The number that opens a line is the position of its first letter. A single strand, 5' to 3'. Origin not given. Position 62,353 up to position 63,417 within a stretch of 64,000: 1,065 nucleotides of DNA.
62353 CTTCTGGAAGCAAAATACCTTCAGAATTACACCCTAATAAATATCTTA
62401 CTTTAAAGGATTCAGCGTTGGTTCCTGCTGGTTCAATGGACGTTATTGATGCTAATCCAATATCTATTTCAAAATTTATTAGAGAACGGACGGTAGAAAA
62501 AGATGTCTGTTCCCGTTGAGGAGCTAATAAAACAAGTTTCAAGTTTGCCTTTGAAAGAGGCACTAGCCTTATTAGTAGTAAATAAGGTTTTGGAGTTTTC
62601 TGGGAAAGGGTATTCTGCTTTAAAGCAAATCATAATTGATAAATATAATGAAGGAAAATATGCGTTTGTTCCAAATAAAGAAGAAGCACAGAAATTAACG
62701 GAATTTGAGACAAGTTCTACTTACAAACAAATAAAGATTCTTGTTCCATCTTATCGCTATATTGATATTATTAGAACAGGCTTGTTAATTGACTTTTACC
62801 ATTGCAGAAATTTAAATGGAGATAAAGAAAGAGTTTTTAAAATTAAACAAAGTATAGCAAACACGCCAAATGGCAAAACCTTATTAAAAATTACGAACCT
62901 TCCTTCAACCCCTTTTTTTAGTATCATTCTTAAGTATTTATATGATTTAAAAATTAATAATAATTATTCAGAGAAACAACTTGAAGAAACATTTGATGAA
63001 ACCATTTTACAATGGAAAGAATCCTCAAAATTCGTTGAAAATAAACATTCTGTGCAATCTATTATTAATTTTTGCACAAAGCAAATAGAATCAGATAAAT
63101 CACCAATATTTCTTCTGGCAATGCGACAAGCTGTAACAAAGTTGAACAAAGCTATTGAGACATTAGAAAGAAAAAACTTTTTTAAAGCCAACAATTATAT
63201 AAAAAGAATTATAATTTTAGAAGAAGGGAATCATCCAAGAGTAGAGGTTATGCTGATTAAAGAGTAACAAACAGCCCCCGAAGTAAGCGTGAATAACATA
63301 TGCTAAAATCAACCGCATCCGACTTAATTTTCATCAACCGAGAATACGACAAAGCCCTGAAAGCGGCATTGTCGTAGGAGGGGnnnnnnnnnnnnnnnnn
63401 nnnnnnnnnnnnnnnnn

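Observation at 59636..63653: Twice-repeated module: a conserved ~165-nt leader followed by a divergent ~50-aa hydrophobic peptide and a second small membrane ORF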

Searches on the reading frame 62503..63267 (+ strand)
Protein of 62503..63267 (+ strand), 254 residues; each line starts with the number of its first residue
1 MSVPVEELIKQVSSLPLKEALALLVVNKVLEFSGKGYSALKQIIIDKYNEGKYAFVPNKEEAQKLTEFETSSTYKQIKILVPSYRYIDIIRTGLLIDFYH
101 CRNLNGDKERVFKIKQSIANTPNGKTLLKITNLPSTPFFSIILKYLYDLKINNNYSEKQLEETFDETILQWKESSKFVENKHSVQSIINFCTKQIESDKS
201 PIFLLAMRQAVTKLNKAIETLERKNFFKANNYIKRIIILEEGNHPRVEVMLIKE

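Call 11: search_protein_families(library=pfam, proteins=[window:62503-63267:+], max_evalue=0.1)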
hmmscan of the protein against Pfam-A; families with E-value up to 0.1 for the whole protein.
window:62503-63267:+ (254 aa): 3 families
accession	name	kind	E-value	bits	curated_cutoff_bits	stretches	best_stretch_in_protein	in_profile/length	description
PF12315.14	DA1-like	-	0.02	14.7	25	1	172-216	156-200/213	Protein DA1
PF03238.18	ESAG1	-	0.085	12.7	27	0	165-221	147-204/227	ESAG protein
PF02561.19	FliS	-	0.096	13.4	26.7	0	198-237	13-52/115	Flagellar protein FliS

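Call 12: search_protein_families(library=phrogs, proteins=[window:62503-63267:+], max_evalue=0.1)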
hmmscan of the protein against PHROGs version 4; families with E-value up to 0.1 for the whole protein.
window:62503-63267:+ (254 aa): 0 families

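Call 16: find_encoding_contigs(protein=window:62503-63267:+, flank=10000, max_places=6)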
Protein window:62503-63267:+ (254 aa): no gene with exactly this product is on record in the collection.

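Call 31: find_homologous_proteins(query=window:62503-63267:+, max_evalue=0.01)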
Query window:62503-63267:+ (254 aa): 60 proteins with E <= 0.01 among 716 candidates.
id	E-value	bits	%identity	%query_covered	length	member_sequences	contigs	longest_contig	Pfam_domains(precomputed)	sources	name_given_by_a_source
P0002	2.0e-158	543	100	100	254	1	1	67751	-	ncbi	ncbi:MAG: hypothetical protein ABIE23_03240 [archaeon]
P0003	1.5e-86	308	58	97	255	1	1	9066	-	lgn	-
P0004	8.8e-81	289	54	98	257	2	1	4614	-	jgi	-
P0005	7.8e-78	279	53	100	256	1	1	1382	-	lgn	-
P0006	2.8e-76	274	53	100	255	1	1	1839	-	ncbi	-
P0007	1.1e-73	266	49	99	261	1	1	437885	-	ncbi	-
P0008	3.9e-73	264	52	98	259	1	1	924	-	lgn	-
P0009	5.6e-71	257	49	100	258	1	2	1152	-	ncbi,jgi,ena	-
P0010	4.7e-70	254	49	97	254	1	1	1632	-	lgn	-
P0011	1.2e-69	252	52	98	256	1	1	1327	-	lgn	-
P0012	5.0e-69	250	47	98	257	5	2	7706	-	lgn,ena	-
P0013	3.0e-67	244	49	98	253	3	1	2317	-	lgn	-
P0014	2.6e-66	241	48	98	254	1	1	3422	-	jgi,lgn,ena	-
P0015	2.2e-65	238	47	99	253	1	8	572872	-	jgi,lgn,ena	jgi:hypothetical protein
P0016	7.5e-65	237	47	99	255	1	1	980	-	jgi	jgi:hypothetical protein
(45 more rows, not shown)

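Call 32: find_encoding_contigs(protein=P0003, flank=6000, max_places=3)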
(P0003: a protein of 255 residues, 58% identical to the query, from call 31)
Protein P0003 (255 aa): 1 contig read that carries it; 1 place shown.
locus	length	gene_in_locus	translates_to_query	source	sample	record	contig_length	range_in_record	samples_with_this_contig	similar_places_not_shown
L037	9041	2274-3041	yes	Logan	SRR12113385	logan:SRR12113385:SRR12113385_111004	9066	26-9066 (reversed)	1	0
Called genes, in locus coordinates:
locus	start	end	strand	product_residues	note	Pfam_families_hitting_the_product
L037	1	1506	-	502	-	?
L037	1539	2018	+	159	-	-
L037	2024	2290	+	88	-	-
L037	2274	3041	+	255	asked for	-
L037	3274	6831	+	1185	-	PF04434:SWIM (weak), PF08455:SNF2_assoc (weak), PF00176:SNF2-rel_dom, PF04851:ResIII, PF00271:Helicase_C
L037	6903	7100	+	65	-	PF04014:MazE_antitoxin (weak)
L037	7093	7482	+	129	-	PF01850:PIN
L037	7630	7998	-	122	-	PF10049:DUF2283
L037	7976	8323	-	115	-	-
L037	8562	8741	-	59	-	-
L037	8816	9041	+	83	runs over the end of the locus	?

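Call 33: find_encoding_contigs(protein=P0004, flank=6000, max_places=3)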
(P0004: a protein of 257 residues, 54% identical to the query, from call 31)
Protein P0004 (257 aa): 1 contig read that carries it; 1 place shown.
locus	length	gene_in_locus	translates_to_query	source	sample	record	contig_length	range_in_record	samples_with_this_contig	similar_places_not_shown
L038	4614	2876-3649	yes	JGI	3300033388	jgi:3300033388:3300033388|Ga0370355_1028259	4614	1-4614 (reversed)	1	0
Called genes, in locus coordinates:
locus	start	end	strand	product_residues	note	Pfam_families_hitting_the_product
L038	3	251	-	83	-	?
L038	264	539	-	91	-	-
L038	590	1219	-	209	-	PF04893:Yip1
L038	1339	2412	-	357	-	PF00579:tRNA-synt_1b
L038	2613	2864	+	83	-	-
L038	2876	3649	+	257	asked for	-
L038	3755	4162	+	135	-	PF01467:CTP_transf_like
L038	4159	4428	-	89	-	-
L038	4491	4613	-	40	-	?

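Call 34: find_encoding_contigs(protein=P0007, flank=8000, max_places=3)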
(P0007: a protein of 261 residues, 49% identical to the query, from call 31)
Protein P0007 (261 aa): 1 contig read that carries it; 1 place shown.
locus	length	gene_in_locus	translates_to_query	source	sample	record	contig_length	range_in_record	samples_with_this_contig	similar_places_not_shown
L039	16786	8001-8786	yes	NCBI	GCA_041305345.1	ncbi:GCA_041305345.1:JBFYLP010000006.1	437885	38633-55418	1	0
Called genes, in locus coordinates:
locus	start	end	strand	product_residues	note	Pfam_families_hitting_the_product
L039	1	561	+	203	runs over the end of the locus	-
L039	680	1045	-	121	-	-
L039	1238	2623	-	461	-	PF01428:zf-AN1 (faint), PF00188:CAP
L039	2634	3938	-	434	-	-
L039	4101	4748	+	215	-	-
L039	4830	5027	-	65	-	-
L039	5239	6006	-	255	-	-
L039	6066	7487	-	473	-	-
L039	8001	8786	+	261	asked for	-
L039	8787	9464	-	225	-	PF00239:Resolvase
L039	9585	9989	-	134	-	-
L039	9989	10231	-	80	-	-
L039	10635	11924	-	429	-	-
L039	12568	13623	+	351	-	-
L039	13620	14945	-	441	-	PF00589:Phage_integrase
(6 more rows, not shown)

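Call 39: search_protein_families(library=padloc, proteins=[window:62503-63267:+], max_evalue=0.1)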
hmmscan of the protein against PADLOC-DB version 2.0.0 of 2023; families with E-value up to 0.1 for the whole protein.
window:62503-63267:+ (254 aa): 0 families

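Call 40: search_protein_families(library=ncbifam, proteins=[window:62503-63267:+], max_evalue=0.1)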
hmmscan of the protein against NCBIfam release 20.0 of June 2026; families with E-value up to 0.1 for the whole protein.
window:62503-63267:+ (254 aa): 1 family
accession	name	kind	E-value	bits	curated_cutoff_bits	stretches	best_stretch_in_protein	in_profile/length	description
NF045867.1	PheT_Nterm_rel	equivalog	0.007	16.4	120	1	168-249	26-105/171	TyrS-associated PheT N-terminal domain-related protein TapR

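Call 81: search_solved_structures(query=A7, max_evalue=1)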
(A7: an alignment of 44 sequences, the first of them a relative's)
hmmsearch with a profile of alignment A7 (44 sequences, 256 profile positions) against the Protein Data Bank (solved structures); distinct sequences matched with E-value up to 1: 1.
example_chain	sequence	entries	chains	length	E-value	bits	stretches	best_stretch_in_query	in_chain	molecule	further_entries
8ro0_W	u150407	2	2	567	0.33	13.4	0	156-209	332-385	WD_REPEATS_REGION domain-containing protein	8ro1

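Call 89: predict_structure(alignment_id=A7)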
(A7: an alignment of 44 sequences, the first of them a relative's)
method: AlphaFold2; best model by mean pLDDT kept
length: 254 residues; sequences in the alignment: 44
mean_pLDDT: 91.6   pTM: 0.75
mean pLDDT of the five models: 91.6, 90.6, 90.3, 89.8, 88.2
residues with pLDDT >= 90: 183; 70-90: 65; 50-70: 6; < 50: 0
segments of 3 or more residues with pLDDT < 50: none
pLDDT, mean of each block of 10 residues (from residue 1): 82 86 87 79 78 80 93 94 91 96 96 94 90 94 96 96 95 96 98 97 96 97 97 94 86 95
secondary structure, 60 per line:
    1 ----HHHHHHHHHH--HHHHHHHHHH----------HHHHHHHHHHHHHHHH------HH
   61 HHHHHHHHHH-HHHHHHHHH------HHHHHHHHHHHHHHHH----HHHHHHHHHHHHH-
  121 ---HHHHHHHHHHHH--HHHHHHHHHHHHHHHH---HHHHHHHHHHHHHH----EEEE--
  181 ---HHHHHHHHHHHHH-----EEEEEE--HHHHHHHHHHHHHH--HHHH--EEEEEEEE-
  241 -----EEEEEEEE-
elements in order: H5-14 H17-26 H37-52 H59-70 H72-80 H87-102 H107-119 H124-135 H138-153 H157-170 E175-178 H184-196 E202-207 H210-223 H226-229 E232-239 E246-253

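Call 91: fold_search(model_id=the predicted structure, library=pdb)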
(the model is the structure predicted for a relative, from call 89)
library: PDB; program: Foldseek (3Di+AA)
matches with E <= 10: 445; with E <= 0.001: 0
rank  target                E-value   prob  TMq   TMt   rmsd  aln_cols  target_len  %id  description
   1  7dl8_B                3.3e-03  1.00  0.27  0.58   2.6        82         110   11  Crystal structure of ALBA1 from Trypanosoma brucei (released 2021-06-23)
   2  1vm0_B                3.8e-03  1.00  0.22  0.50   5.4        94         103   16  X-RAY STRUCTURE OF GENE PRODUCT FROM ARABIDOPSIS THALIANA AT2G34160 (released 2004-08-31)
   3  1nh9                  7.1e-03  1.00  0.25  0.69   3.7        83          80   19  Crystal Structure of a DNA Binding Protein Mja10b from the hyperthermophile Methanococcus jannaschii (released 2003-12-23)
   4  1vm0_A                8.7e-03  1.00  0.26  0.67   3.3        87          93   15  X-RAY STRUCTURE OF GENE PRODUCT FROM ARABIDOPSIS THALIANA AT2G34160 (released 2004-08-31)
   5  8xap_A                8.7e-03  1.00  0.27  0.72   2.9        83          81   11  Thermostable and acid-tolerant DNA-binding protein (released 2024-12-11)
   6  1y9x_MODEL_1_A        8.7e-03  1.00  0.25  0.59   4.8        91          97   15  Solution structure of Archaeon DNA-binding protein ssh10b (released 2005-06-21)
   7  1nfj                  8.7e-03  1.00  0.23  0.61   5.7        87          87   16  Structure of a Sir2 substrate, alba, reveals a mechanism for deactylation-induced enhancement of DNA-binding (released 2003-08-05)
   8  3toe_A                9.7e-03  1.00  0.23  0.62   7.0        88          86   19  Structure of Mth10b (released 2012-04-25)
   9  2z7c_D                1.2e-02  1.00  0.23  0.59   5.6        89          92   12  Crystal structure of chromatin protein alba from hyperthermophilic archaeon pyrococcus horikoshii (released 2008-08-05)
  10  1nfh_A                1.3e-02  1.00  0.23  0.63   5.5        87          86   18  Structure of a Sir2 substrate, alba, reveals a mechanism for deactylation-induced enhancement of DNA-binding (released 2003-08-05)
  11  6cwx_A                1.4e-02  1.00  0.24  0.53   8.6        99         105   12  Crystal structure of human ribonuclease P/MRP proteins Rpp20/Rpp25 (released 2018-04-18)
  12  8xao_B                1.8e-02  1.00  0.21  0.51   7.2        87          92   16  The thermostable and acid-tolerant DNA-binding protein (released 2024-12-11)
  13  7dl8_A                1.9e-02  1.00  0.26  0.53   3.5        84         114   11  Crystal structure of ALBA1 from Trypanosoma brucei (released 2021-06-23)
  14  6lt7_A                1.9e-02  1.00  0.25  0.49   7.1       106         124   10  Crystal structure of human RPP20-RPP25 proteins in complex with the P3 domain of lncRNA RMRP (released 2021-01-27)
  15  1h0x_A                1.9e-02  1.00  0.24  0.63   6.7        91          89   13  Structure of Alba: an archaeal chromatin protein modulated by acetylation (released 2002-09-05)
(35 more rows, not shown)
